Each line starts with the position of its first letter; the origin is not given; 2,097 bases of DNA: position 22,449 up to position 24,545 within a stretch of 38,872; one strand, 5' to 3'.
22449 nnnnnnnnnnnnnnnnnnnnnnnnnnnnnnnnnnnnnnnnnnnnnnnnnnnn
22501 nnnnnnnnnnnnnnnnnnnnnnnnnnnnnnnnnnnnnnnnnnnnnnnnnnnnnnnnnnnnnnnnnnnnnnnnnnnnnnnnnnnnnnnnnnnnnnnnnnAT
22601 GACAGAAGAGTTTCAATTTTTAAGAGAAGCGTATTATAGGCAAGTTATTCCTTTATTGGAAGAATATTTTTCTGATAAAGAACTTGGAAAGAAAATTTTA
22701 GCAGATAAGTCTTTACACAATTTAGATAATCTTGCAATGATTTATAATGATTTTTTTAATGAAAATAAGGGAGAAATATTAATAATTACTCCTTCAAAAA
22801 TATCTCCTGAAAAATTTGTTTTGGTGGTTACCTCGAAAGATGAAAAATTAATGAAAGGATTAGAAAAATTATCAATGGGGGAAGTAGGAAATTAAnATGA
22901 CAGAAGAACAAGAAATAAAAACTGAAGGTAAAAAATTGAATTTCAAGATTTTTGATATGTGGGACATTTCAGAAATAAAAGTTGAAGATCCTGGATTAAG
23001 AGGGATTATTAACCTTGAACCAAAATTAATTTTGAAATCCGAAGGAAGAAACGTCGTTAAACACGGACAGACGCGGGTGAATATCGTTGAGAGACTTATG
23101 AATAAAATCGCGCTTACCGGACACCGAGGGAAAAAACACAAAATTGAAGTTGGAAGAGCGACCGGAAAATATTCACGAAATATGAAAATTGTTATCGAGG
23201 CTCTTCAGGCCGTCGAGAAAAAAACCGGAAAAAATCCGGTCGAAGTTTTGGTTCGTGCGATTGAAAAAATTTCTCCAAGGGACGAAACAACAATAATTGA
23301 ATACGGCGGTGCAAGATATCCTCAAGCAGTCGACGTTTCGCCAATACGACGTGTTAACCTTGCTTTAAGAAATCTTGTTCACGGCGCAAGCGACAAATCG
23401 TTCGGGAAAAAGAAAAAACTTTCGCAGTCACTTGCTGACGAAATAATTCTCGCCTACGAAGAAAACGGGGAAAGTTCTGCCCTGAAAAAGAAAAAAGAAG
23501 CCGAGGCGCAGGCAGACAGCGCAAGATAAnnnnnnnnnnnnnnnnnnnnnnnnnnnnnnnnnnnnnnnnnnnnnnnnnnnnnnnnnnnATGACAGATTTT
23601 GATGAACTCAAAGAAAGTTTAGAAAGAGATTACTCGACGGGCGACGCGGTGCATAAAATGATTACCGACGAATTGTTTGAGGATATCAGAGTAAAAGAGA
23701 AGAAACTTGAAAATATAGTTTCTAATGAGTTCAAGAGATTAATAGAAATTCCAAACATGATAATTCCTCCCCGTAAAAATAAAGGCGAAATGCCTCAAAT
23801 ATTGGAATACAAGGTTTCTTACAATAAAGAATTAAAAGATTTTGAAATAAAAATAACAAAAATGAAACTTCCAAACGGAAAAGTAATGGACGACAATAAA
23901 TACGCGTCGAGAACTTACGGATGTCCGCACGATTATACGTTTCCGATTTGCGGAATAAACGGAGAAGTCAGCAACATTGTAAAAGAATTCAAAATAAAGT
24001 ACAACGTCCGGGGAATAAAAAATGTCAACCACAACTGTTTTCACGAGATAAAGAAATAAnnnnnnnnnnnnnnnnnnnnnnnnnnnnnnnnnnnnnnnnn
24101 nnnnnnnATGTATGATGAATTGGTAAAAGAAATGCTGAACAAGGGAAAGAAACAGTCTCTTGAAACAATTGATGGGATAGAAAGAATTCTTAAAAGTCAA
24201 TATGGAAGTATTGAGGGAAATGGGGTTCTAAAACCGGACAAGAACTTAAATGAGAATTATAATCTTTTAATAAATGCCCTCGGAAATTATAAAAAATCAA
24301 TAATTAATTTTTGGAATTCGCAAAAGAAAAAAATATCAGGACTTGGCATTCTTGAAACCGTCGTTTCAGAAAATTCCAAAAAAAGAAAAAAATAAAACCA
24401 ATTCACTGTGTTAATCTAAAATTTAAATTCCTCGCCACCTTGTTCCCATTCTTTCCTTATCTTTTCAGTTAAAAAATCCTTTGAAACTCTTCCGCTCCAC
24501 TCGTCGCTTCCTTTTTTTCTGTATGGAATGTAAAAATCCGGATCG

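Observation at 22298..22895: Two paralogous small ORFs split the near-universal rps12-rps7 gene pair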

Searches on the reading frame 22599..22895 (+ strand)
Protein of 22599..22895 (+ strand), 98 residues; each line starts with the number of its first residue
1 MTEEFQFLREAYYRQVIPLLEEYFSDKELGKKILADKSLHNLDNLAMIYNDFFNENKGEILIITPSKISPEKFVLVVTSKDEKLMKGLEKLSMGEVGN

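Call 4: search_protein_families(library=pfam, proteins=[window:22599-22895:+], max_evalue=1)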
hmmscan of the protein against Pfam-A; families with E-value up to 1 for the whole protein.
window:22599-22895:+ (98 aa): 0 families

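Call 6: search_protein_families(library=ncbifam, proteins=[window:22599-22892:+], max_evalue=1)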
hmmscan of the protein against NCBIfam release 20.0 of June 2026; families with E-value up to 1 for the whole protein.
window:22599-22892:+ (98 aa): 2 families
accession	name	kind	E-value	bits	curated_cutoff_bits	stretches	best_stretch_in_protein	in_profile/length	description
NF008457.0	PRK11331.1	equivalog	0.031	13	637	1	4-39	421-456/459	5-methylcytosine-specific restriction enzyme subunit McrB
TIGR01908.1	cas_CXXC_CXXC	equivalog_domain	0.041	13.3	19.4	1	36-91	121-174/308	type I-B CRISPR-associated protein Cas8b1/Cst1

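Call 9: find_homologous_proteins(query=window:22599-22892:+, max_evalue=0.01)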
Query window:22599-22892:+ (98 aa): 1 proteins with E <= 0.01 among 2 candidates.
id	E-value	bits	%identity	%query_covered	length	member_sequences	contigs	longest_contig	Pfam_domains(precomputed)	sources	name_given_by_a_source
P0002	5.7e-55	201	98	100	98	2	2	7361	-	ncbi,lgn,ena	-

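Call 45: predict_structure(alignment_id=A4)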
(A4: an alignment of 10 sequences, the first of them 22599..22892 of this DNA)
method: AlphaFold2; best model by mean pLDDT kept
length: 98 residues; sequences in the alignment: 10
mean_pLDDT: 74.0   pTM: 0.64
mean pLDDT of the five models: 74.0, 73.7, 72.8, 71.7, 69.5
residues with pLDDT >= 90: 1; 70-90: 69; 50-70: 20; < 50: 8
segments of 3 or more residues with pLDDT < 50: 53-56
pLDDT, mean of each block of 10 residues (from residue 1): 85 86 76 72 58 53 74 82 87 65
secondary structure, 60 per line:
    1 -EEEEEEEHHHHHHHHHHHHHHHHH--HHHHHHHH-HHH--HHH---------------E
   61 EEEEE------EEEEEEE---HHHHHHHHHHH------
elements in order: E2-8 H9-25 H28-35 E60-65 E72-78 H82-92

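Call 84: find_encoding_contigs(protein=window:22599-22892:+, flank=1000, max_places=5)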
Protein window:22599-22892:+ (98 aa): 6 contigs read that carry it; 5 places shown.
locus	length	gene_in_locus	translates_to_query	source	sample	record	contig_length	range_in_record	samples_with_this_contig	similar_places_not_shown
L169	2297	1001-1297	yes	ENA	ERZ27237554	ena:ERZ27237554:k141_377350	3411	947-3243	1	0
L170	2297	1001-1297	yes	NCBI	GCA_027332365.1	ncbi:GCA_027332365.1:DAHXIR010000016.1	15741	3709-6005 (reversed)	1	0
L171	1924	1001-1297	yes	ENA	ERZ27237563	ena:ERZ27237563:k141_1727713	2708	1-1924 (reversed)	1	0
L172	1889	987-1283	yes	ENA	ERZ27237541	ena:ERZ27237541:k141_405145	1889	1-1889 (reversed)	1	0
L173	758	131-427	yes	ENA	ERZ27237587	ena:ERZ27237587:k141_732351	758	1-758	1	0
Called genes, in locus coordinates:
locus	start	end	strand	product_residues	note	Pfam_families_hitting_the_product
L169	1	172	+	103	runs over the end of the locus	-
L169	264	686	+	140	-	PF00164:Ribosom_S12_S23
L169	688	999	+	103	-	-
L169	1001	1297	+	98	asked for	-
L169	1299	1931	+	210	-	PF00177:Ribosomal_S7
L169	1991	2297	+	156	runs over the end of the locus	-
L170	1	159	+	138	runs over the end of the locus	-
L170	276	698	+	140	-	PF00164:Ribosom_S12_S23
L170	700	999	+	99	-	-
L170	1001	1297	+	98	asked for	-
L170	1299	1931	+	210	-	PF00177:Ribosomal_S7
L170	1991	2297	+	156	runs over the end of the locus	-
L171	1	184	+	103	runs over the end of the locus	-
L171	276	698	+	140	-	PF00164:Ribosom_S12_S23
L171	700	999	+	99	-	-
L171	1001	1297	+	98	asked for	-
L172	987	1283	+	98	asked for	-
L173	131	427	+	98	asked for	-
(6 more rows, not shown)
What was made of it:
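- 22599..22895 (+): ORF2, 98 aa, acidic (pI 5.0), AT-rich (GC about 0.25), member of family A and tandem paralogue of ORF1. On the four contigs that reach both flanks it lies in S12-ORF1-ORF2-S7 order (call 84).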

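Call 87: fold_search(model_id=the predicted structure, library=pdb)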
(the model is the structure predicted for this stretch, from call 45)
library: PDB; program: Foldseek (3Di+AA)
matches with E <= 10: 768; with E <= 0.001: 0
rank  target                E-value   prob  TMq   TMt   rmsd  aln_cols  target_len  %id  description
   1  4hjh_A                1.4e-01  0.35  0.33  0.10   7.3       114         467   12  Iodide SAD phased crystal structure of a phosphoglucomutase from Brucella melitensis complexed with glucose-6-phosphat (released 2012-11-21)
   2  3eno_D                1.5e-01  0.28  0.27  0.33   8.1        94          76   10  Crystal structure of Pyrococcus furiosus Pcc1 in complex with Thermoplasma acidophilum Kae1 (released 2008-10-28)
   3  4hjh_B                1.6e-01  0.33  0.33  0.10   7.3       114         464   12  Iodide SAD phased crystal structure of a phosphoglucomutase from Brucella melitensis complexed with glucose-6-phosphat (released 2012-11-21)
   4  4zm1_A                2.1e-01  0.20  0.33  0.16  13.0       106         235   16  Shigella flexneri lipopolysaccharide O-antigen chain-length regulator WzzBSF - wild type (released 2016-03-23)
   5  3eno_C                2.6e-01  0.33  0.31  0.37   7.4        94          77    8  Crystal structure of Pyrococcus furiosus Pcc1 in complex with Thermoplasma acidophilum Kae1 (released 2008-10-28)
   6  8ecp_A                2.9e-01  0.28  0.32  0.32   9.4        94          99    8  R16A PA0709 with BME modifications (released 2023-09-27)
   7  2qn6_B                3.4e-01  0.28  0.34  0.37   6.6       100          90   10  Structure of an archaeal heterotrimeric initiation factor 2 reveals a nucleotide state between the GTP and the GDP sta (released 2007-11-06)
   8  4lij_A                3.6e-01  0.41  0.35  0.43   8.5        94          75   12  Crystal structure of a far upstream element (FUSE) binding protein 1 (FUBP1) from Homo sapiens at 1.95 A resolution (released 2013-11-27)
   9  9q78_A                3.6e-01  0.25  0.38  0.27   8.9       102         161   15  Crystal structure of T. cruzi EIF4E6 in complex with EIF4G5 peptide (released 2026-01-21)
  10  5fii_B                4.1e-01  0.51  0.38  0.46   7.2        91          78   10  Structure of a human aspartate kinase, chorismate mutase and TyrA domain. (released 2016-03-30)
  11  6gyz_B                4.1e-01  0.28  0.35  0.11   6.7        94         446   11  Crystal structure of GlmM from Staphylococcus aureus (released 2019-01-23)
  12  5eou_B                4.1e-01  0.14  0.27  0.09  13.5        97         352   16  Pseudomonas aeruginosa PilM:PilN1-12 bound to ATP (released 2016-04-27)
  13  4zm5_B                4.3e-01  0.14  0.32  0.16  13.5       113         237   14  Shigella flexneri lipopolysaccharide O-antigen chain-length regulator WzzBSF - A107P mutant (released 2016-03-23)
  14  8yl2_B                4.3e-01  0.12  0.26  0.13   6.9        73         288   25  Crystal Structure of Homo Tetrameric RagA-like small GTPase from Asgard Lokiarchaeota (LokiRagO) in complex with GTP (released 2025-09-10)
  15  8yl2_C                4.3e-01  0.10  0.26  0.13   7.2        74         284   20  Crystal Structure of Homo Tetrameric RagA-like small GTPase from Asgard Lokiarchaeota (LokiRagO) in complex with GTP (released 2025-09-10)
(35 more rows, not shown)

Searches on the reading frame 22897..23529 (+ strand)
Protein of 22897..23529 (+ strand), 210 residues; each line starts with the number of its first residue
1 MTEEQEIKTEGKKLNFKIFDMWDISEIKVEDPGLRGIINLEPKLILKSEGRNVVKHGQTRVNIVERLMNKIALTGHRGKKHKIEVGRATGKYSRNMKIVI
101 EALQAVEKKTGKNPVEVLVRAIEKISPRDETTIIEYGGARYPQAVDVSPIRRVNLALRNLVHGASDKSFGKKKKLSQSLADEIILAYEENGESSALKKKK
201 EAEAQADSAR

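Call 4: search_protein_families(library=pfam, proteins=[window:22897-23529:+], max_evalue=1)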
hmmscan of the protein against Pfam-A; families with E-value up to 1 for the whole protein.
window:22897-23529:+ (210 aa): 1 family
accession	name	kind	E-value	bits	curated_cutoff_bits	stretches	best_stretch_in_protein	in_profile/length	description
PF00177.27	Ribosomal_S7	-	1.7e-33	115.7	24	1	49-210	7-148/148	Ribosomal protein S7p/S5e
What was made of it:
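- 22897..23529 (+): rps7 (uS7), 210 aa, pI 9.7. Pfam PF00177, E 1.7e-33 (call 4).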

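Call 12: find_related_loci(query=window:22897-23526:+, collection=genome_contigs, flank=6000)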
Query window:22897-23526:+ (210 aa) in genome_contigs; peptide patterns used: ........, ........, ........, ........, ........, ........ (x = any residue, [..] = any of these).
600 stretches matched a pattern (row limit reached: there are more); 167 encode a relative of the query (tblastn E <= 1e-3); the best 80 are kept; 80 distinct loci.
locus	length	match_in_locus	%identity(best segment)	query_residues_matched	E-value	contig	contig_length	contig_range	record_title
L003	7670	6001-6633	90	1-210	3e-125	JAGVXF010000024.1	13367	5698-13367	Candidatus Pacearchaeota archaeon isolate RIFOXYB1_FULL_34_12 rifoxyb1_full_scaffold_1711, whole genome shotgun sequence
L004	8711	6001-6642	86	1-210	1e-121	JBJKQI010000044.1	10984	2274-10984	MAG: Candidatus Pacearchaeota archaeon isolate Bin_30 S1Ck127_3088360_flag_0_multi_15.0000_len_10984, whole genome shotg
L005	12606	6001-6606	86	9-210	4e-119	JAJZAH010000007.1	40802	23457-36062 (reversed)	MAG: Nanoarchaeota archaeon isolate FK5.bin88 NODE_963_length_40802_cov_1.701020, whole genome shotgun sequence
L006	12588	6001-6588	89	15-210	5e-118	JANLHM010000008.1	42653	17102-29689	MAG: Nanoarchaeota archaeon isolate P6-17 k99_255633, whole genome shotgun sequence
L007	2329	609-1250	79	1-210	7e-117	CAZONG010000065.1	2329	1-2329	MAG TPA_asm: Candidatus Woesearchaeota archaeon isolate SRP093185_co1_217 genome assembly, contig: NODE_33453_length_232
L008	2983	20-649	82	1-210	1e-112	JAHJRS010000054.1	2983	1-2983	MAG: Nanoarchaeota archaeon isolate OS_PC_MetaG.mb.161 OS_PC_MetaG.mb.161_k141_434874, whole genome shotgun sequence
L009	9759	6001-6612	77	1-210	8e-109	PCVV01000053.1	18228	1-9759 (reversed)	MAG: Candidatus Pacearchaeota archaeon CG11_big_fil_rev_8_21_14_0_20_30_13 CG11_8_21_14_0.20_scaffold_1719_c, whole geno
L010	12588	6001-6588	80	15-210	9e-105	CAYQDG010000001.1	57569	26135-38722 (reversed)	MAG TPA_asm: Candidatus Woesearchaeota archaeon isolate binchicken_co13_305 genome assembly, contig: NODE_437_length_575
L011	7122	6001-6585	78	16-210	6e-104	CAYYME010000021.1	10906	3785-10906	MAG TPA_asm: Candidatus Woesearchaeota archaeon isolate binchicken_co228_478 genome assembly, contig: NODE_9101_length_1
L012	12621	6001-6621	72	4-210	3e-103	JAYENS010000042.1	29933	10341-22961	MAG: Nanoarchaeota archaeon isolate MAG049 MAG049_42, whole genome shotgun sequence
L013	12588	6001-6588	78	15-210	1e-102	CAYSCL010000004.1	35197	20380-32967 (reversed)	MAG TPA_asm: Candidatus Woesearchaeota archaeon isolate binchicken_co42_199 genome assembly, contig: NODE_1092_length_35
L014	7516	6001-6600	84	11-210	5e-109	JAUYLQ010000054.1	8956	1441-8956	MAG: archaeon isolate C24_metabat.bin.40_sub C24_k141_826696, whole genome shotgun sequence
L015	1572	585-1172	73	15-210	2e-107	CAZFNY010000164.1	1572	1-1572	MAG TPA_asm: Candidatus Woesearchaeota archaeon isolate binchicken_co387_150 genome assembly, contig: NODE_114547_length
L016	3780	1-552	80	27-210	1e-100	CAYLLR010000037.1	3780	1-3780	MAG TPA_asm: Candidatus Woesearchaeota archaeon isolate SRP216583_co2_144 genome assembly, contig: NODE_22846_length_378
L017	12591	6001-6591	74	14-210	2e-99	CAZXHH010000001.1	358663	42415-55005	MAG TPA_asm: Candidatus Woesearchaeota archaeon isolate SRP220891_co1_51 genome assembly, contig: NODE_15_length_358663_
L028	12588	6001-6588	72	15-210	3e-96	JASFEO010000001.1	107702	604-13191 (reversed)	MAG: Candidatus Pacearchaeota archaeon isolate D0606M12metaG_Bin_371 D0606M12metaG_FD_scaffold_2_c1, whole genome shotgu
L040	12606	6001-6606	69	9-210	2e-94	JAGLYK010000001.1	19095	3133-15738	MAG: Candidatus Pacearchaeota archaeon isolate RS_13_22 ZL320.bin.22.fa_1, whole genome shotgun sequence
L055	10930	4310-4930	66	4-210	9e-93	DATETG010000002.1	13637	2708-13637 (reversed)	MAG TPA_asm: Candidatus Nanoarchaeia archaeon isolate SMAG_U8309 k141_766769, whole genome shotgun sequence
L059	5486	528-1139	64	1-210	6e-92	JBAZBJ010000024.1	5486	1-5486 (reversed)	MAG: Parcubacteria group bacterium isolate SO_2017_GW1_11 NODE_56790_length_5486_cov_0.720284_OW334_2017, whole genome s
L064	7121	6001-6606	67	9-210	2e-91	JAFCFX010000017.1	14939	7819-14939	Candidatus Pacearchaeota archaeon isolate Meg22_46_Bin_140 Meg22_46_Bin_140_scaffold_21116, whole genome shotgun sequenc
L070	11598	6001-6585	67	16-210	9e-89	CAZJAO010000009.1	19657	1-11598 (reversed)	MAG TPA_asm: Candidatus Woesearchaeota archaeon isolate binchicken_co241_373 genome assembly, contig: NODE_2625_length_1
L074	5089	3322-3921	65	11-210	8e-88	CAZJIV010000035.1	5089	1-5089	MAG TPA_asm: Candidatus Woesearchaeota archaeon isolate binchicken_co150_352 genome assembly, contig: NODE_49580_length_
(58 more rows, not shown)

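Call 82: search_protein_families(library=pfam, proteins=[L070:5769-5972:+, L006:5757-5960:+, L040:5588-5998:+, L028:5514-5984:+, L064:5535-6002:+, L055:3652-4308:+, L074:2583-2981:+, L059:161-517:+, L017:5763-5990:+], max_evalue=0.01)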
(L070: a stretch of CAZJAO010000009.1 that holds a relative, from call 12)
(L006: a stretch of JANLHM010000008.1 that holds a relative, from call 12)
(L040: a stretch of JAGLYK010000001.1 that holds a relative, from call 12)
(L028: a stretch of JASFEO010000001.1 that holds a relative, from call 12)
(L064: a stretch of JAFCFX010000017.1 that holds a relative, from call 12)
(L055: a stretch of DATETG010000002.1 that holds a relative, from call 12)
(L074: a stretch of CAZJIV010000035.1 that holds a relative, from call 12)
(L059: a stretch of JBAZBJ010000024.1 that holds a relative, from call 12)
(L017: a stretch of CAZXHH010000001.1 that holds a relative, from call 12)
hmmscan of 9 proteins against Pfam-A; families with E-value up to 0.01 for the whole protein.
L070:5769-5972:+ (68 aa): 0 families

L006:5757-5960:+ (68 aa): 0 families

L040:5588-5998:+ (137 aa): 2 families
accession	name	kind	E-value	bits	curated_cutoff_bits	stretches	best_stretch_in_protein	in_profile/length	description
PF01909.29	NTP_transf_2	-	2e-09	38.1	21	1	33-86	9-61/93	Nucleotidyltransferase domain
PF18765.7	Polbeta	-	1e-06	29.2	26.9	1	38-132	11-91/93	Polymerase beta, Nucleotidyltransferase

L028:5514-5984:+ (157 aa): 0 families

L064:5535-6002:+ (156 aa): 0 families

L055:3652-4308:+ (219 aa): 0 families

L074:2583-2981:+ (133 aa): 0 families

L059:161-517:+ (119 aa): 0 families

L017:5763-5990:+ (76 aa): 0 families

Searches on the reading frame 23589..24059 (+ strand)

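Call 4: search_protein_families(library=pfam, proteins=[window:23589-24059:+], max_evalue=1)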
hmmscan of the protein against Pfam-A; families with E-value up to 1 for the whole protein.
window:23589-24059:+ (156 aa): 1 family
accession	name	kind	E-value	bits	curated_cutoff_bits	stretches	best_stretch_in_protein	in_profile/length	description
PF18810.6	PBECR2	-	0.12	13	27.1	1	9-84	14-81/120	phage-Barnase-EndoU-ColicinE5/D-RelE like nuclease2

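Call 6: search_protein_families(library=ncbifam, proteins=[window:23589-24056:+], max_evalue=1)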
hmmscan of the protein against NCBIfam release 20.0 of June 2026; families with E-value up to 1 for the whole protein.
window:23589-24056:+ (156 aa): 0 families

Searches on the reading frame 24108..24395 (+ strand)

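Call 4: search_protein_families(library=pfam, proteins=[window:24108-24395:+], max_evalue=1)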
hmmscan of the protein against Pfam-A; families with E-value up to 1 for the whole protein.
window:24108-24395:+ (95 aa): 0 families

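Call 6: search_protein_families(library=ncbifam, proteins=[window:24108-24392:+], max_evalue=1)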
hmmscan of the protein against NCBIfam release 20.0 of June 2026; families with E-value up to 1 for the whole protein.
window:24108-24392:+ (95 aa): 1 family
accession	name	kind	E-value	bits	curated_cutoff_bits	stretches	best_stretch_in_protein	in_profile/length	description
NF010010.0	PRK13483.1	equivalog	0.04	11.9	927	1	30-81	444-495/660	ligand-gated channel protein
